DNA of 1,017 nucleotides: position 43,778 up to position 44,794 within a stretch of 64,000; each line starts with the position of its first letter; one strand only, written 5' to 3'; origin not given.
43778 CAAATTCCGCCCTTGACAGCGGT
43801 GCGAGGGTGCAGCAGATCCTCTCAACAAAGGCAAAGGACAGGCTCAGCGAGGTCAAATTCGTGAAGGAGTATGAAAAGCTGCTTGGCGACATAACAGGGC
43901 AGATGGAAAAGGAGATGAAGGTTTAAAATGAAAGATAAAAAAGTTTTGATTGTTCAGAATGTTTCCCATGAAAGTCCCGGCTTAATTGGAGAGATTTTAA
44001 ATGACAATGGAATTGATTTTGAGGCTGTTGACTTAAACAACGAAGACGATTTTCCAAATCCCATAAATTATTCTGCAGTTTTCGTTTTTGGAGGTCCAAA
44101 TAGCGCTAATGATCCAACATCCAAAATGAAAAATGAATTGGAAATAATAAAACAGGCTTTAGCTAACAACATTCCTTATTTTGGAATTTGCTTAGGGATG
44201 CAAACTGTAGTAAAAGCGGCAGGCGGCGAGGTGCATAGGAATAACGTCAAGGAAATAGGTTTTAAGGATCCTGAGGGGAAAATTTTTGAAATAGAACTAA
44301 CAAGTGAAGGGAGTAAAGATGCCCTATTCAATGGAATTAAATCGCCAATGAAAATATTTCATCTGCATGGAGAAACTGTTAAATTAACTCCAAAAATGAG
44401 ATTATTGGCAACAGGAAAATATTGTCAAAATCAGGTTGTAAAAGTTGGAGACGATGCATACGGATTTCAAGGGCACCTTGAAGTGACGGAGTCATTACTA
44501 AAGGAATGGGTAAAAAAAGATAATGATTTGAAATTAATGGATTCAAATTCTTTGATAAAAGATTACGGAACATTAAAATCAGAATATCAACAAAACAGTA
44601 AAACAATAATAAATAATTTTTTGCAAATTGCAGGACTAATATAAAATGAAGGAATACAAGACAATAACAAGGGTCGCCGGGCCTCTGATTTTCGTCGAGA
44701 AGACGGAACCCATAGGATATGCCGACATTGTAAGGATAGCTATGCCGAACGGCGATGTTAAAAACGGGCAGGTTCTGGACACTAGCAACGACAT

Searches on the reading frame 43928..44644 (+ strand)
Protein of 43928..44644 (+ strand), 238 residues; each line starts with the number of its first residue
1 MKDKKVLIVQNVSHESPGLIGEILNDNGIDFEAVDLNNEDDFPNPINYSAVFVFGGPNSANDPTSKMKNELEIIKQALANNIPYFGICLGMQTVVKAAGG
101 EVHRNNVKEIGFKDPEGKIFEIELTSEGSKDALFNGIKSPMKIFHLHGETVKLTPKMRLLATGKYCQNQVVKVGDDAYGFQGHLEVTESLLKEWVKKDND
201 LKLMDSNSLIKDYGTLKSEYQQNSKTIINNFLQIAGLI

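Call 90: search_protein_families(library=pfam, proteins=[window:43928-44644:+], max_evalue=0.01)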
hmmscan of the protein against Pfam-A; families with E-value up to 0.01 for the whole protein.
window:43928-44644:+ (238 aa): 2 families
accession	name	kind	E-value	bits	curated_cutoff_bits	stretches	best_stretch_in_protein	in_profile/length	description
PF00117.34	GATase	-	5.7e-22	78.8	22.8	1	30-190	23-177/190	Glutamine amidotransferase class-I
PF07722.19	Peptidase_C26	-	2.3e-07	31.3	20.5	1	69-110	93-134/219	Peptidase C26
